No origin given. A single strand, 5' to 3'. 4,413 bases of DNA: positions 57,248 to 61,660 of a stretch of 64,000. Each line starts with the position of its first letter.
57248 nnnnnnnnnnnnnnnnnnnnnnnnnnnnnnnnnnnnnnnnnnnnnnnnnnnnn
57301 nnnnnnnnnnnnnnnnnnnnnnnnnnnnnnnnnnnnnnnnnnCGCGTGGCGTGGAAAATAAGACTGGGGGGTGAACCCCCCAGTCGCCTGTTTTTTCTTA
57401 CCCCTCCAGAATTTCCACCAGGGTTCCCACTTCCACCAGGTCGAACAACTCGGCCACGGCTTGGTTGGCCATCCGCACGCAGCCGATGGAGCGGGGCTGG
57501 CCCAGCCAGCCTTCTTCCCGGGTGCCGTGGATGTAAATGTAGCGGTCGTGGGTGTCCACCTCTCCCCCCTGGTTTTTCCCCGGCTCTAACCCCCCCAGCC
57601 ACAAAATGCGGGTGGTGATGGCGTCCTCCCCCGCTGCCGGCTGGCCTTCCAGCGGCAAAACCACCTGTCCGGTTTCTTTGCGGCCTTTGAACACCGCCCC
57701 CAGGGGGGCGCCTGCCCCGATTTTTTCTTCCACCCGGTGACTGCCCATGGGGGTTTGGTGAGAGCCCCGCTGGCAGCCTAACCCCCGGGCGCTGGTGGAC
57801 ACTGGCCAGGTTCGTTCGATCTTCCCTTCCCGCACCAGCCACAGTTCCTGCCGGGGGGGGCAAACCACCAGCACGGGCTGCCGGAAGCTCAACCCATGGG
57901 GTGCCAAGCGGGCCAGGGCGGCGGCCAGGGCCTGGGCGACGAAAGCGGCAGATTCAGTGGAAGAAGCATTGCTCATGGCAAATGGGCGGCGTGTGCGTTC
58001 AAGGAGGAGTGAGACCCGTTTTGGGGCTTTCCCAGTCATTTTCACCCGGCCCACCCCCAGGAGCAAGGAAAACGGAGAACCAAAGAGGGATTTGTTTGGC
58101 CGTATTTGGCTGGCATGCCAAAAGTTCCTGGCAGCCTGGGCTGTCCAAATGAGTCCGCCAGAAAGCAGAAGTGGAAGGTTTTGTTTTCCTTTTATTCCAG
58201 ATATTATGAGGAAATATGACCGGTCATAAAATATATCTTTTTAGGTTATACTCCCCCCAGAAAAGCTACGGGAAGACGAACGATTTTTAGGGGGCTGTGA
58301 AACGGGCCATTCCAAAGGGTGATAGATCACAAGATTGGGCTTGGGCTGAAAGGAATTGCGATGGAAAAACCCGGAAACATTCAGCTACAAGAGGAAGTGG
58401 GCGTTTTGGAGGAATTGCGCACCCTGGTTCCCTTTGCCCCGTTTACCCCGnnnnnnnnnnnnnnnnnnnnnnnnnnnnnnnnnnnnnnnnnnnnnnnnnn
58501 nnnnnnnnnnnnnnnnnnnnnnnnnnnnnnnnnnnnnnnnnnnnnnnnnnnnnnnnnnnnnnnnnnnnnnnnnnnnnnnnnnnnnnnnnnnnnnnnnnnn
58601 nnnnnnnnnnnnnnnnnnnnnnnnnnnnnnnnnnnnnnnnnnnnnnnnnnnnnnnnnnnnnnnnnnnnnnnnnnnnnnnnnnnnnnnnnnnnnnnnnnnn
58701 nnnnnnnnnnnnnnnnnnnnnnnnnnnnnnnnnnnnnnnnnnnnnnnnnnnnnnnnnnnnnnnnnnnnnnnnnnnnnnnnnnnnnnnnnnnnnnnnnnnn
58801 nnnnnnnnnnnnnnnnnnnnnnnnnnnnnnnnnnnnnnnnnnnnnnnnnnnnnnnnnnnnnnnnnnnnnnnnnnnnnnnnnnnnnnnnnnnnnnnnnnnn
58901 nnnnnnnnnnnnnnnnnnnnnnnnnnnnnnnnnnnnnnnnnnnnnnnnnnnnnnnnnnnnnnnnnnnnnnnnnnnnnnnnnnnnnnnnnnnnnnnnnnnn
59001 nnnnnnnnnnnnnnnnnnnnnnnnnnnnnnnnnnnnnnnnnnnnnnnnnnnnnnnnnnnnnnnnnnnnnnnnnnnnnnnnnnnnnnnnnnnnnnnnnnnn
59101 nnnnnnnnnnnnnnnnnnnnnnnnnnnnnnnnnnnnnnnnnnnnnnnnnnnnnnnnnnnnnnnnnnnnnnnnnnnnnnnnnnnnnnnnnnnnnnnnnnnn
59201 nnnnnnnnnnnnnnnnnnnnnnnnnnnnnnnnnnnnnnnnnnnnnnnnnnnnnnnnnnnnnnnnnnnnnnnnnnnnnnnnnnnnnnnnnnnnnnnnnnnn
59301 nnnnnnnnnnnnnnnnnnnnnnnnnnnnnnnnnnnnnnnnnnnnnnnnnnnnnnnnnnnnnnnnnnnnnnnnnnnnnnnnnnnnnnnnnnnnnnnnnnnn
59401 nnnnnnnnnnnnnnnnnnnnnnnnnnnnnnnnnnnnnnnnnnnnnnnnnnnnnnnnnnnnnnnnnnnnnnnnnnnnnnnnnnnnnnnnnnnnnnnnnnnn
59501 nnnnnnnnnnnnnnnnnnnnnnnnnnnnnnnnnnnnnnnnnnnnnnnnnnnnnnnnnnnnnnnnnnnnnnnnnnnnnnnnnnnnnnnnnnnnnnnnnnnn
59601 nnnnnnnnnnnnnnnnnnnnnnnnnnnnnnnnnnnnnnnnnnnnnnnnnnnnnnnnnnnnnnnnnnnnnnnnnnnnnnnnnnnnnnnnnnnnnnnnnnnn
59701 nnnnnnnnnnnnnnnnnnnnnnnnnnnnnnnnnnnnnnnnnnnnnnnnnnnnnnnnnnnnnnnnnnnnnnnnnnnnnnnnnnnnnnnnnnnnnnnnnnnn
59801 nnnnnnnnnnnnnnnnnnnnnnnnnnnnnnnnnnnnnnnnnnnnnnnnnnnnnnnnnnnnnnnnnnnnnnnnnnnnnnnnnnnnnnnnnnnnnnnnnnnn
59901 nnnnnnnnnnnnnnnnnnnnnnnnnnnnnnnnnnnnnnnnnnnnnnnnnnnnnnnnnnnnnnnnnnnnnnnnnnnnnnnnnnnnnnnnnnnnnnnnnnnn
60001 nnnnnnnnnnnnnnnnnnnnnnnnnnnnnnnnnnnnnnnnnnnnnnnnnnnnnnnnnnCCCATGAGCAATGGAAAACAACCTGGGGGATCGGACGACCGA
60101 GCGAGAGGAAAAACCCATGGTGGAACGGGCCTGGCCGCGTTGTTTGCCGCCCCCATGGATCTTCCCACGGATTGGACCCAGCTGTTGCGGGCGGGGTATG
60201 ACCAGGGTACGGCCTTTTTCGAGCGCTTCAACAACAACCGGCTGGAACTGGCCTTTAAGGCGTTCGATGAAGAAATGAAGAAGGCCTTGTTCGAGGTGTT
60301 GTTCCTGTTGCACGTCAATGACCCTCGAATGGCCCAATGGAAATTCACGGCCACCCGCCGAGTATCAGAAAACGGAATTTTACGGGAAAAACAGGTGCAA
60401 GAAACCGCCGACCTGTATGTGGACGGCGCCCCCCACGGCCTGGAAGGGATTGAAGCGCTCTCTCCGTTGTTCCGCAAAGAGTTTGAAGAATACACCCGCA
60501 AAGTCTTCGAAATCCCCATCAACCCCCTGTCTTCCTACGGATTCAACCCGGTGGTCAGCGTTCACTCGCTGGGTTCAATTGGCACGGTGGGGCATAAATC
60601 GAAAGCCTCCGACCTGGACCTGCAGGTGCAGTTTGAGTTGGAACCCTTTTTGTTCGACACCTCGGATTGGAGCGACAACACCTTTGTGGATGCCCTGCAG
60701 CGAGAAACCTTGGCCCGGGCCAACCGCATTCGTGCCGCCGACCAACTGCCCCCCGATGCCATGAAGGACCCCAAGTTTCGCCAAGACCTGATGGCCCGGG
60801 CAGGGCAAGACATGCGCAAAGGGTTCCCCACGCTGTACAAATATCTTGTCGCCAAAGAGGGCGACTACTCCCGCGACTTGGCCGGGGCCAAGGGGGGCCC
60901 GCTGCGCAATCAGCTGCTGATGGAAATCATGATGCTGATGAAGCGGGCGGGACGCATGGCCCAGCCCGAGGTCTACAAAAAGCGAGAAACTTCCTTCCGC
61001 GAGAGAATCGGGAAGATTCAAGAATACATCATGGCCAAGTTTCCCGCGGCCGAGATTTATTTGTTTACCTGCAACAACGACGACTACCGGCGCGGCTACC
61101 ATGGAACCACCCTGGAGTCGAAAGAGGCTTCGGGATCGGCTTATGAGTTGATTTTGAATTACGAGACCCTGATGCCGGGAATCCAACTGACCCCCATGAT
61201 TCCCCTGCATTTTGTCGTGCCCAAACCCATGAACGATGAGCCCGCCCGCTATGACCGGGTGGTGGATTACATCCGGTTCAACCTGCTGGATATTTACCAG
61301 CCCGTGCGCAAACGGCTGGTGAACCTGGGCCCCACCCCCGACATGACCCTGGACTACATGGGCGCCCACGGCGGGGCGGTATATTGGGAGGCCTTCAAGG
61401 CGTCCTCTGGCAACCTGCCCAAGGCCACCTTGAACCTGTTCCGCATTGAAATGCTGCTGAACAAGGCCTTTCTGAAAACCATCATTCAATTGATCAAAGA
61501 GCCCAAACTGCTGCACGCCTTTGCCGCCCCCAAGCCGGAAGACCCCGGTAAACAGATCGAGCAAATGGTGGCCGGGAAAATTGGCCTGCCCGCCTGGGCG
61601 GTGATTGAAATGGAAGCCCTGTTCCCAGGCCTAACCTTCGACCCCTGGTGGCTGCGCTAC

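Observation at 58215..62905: Complete cAMP module: palindromic operator candidate, cNMP-binding histidine kinase, and class I adenylate cyclase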

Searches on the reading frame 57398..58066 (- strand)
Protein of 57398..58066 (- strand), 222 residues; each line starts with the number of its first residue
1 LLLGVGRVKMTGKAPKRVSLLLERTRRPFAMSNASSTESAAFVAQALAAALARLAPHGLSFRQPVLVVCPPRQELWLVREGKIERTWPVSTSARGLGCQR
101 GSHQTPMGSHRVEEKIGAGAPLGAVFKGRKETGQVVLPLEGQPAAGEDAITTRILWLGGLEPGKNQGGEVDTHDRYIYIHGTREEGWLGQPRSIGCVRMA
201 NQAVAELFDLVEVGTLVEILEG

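Call 4: search_protein_families(library=pfam, proteins=[window:57398-58066:-], max_evalue=0.01)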
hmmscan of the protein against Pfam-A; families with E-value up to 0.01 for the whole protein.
window:57398-58066:- (222 aa): 1 family
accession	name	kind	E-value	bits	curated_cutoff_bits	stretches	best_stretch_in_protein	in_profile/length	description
PF03734.19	YkuD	-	6.8e-22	79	23.4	1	65-219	3-146/146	L,D-transpeptidase catalytic domain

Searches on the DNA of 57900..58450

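Call 66: search_rna_families(source=window, start=57900, end=58450, threshold=evalue, max_evalue=1)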
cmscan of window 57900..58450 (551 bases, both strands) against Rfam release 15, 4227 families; matches with E-value up to 1: 1.
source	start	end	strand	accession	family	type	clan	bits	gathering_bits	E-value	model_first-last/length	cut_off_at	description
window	58004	58076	+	RF02186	ST7-OT3_4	Gene; lncRNA;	-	14.1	80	0.66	1-73/73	no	ST7 overlapping transcript 3 conserved region 4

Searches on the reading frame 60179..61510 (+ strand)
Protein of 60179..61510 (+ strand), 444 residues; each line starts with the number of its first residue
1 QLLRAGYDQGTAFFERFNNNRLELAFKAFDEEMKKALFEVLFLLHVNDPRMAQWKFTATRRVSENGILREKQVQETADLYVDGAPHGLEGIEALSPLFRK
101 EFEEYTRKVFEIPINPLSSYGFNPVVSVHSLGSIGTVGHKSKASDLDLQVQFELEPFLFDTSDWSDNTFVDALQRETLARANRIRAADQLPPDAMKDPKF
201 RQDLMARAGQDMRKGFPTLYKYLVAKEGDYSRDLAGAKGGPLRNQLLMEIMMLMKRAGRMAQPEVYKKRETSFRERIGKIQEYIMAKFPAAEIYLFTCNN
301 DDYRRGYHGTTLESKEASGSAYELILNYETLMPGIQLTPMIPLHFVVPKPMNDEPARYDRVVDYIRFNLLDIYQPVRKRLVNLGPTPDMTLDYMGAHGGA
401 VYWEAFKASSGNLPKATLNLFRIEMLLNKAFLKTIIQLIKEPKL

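Call 69: predict_structure(alignment_id=A3)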
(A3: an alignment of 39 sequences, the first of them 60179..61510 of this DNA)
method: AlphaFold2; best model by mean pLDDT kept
length: 444 residues; sequences in the alignment: 39
mean_pLDDT: 87.7   pTM: 0.87
mean pLDDT of the five models: 87.7, 87.4, 86.7, 85.3, 85.1
residues with pLDDT >= 90: 290; 70-90: 114; 50-70: 16; < 50: 24
segments of 3 or more residues with pLDDT < 50: 133-139, 309-325
pLDDT, mean of each block of 10 residues (from residue 1): 94 95 89 95 98 95 82 96 96 96 97 93 94 51 74 92 93 94 94 92 95 95 93 93 94 90 87 96 93 88 71 41 52 86 95 94 95 94 90 77 76 79 86 87 85
secondary structure, 60 per line:
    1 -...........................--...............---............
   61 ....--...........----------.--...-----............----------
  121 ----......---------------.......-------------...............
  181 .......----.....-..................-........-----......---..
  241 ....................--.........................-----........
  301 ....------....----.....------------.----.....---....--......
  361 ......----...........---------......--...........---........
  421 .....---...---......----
elements in order: H2-28 H31-45 H49-53 E54-64 E67-77 H99-110 E125-130 E146-152 H166-187 H192-196 H198-215 H217-224 H230-235 H239-260 H263-287 E293-299 H300-304 H311-314 H319-323 H349-352 H355-366 H371-379 H391-396 H399-409 H413-425 H435-440

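Call 71: fold_search(model_id=the predicted structure, library=pdb)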
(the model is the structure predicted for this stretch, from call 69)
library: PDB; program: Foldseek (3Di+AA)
matches with E <= 10: 150; with E <= 0.001: 0
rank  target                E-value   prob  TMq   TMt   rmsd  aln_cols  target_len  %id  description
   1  8t6t_A                9.1e-01  0.04  0.09  0.04  18.5       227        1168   13  SpRY-Cas9:gRNA complex targeting TAC PAM DNA with 13 bp R-loop (released 2024-05-01)
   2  7s4x_A                1.2e+00  0.03  0.07  0.04  20.9       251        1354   12  Cas9:gRNA in complex with 18-20MM DNA, 1 minute time-point, kinked active conformation (released 2022-03-02)
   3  6kag_A                1.4e+00  0.04  0.07  0.15  23.2       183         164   11  Crystal structure of the SMARCB1/SMARCC2 subcomplex (released 2020-09-23)
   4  4uce_A                1.5e+00  0.06  0.09  0.14  22.0       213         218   12  N-terminal globular domain of the RSV Nucleoprotein in complex with the Nucleoprotein Phosphoprotein interaction inhib (released 2015-08-19)
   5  4uca_A                1.5e+00  0.06  0.09  0.14  21.8       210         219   12  N-terminal globular domain of the RSV Nucleoprotein in complex with C- terminal peptide of the Phosphoprotein (released 2015-08-19)
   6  8uhe_C                1.6e+00  0.13  0.11  0.21  15.8       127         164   12  Structure of the far-red light-absorbing allophycocyanin core expressed during FaRLiP (released 2024-01-03)
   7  2wj8_J                1.6e+00  0.02  0.08  0.09  28.0       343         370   13  Respiratory Syncitial Virus RiboNucleoProtein (released 2009-12-08)
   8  4ucd_A                1.7e+00  0.06  0.07  0.12  22.2       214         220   11  N-terminal globular domain of the RSV Nucleoprotein in complex with the Nucleoprotein Phosphoprotein interaction inhib (released 2015-08-19)
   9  4uc6_B                1.7e+00  0.04  0.07  0.11  22.1       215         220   11  N-terminal globular domain of the RSV Nucleoprotein (released 2015-08-19)
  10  4uc8_A                1.7e+00  0.03  0.08  0.12  23.5       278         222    9  N-terminal globular domain of the RSV Nucleoprotein in complex with C- terminal phenylalanine of the Phosphoprotein (released 2015-08-19)
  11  4uc8_B                1.7e+00  0.03  0.08  0.12  22.3       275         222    8  N-terminal globular domain of the RSV Nucleoprotein in complex with C- terminal phenylalanine of the Phosphoprotein (released 2015-08-19)
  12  4ucc_A                1.8e+00  0.04  0.07  0.11  21.9       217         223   10  N-terminal globular domain of the RSV Nucleoprotein in complex with the Nucleoprotein Phosphoprotein interaction inhib (released 2015-08-19)
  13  8iuo_A                1.8e+00  0.02  0.06  0.07  28.3       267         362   11  respiratory syncytial virus nucleocapsid-like assembly (released 2023-09-06)
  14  2yhm_A                1.8e+00  0.02  0.08  0.10  27.5       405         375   11  Structure of respiratory syncytial virus nucleocapsid protein, P212121 crystal form (released 2012-01-25)
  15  4uca_B                1.9e+00  0.06  0.08  0.14  22.0       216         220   12  N-terminal globular domain of the RSV Nucleoprotein in complex with C- terminal peptide of the Phosphoprotein (released 2015-08-19)
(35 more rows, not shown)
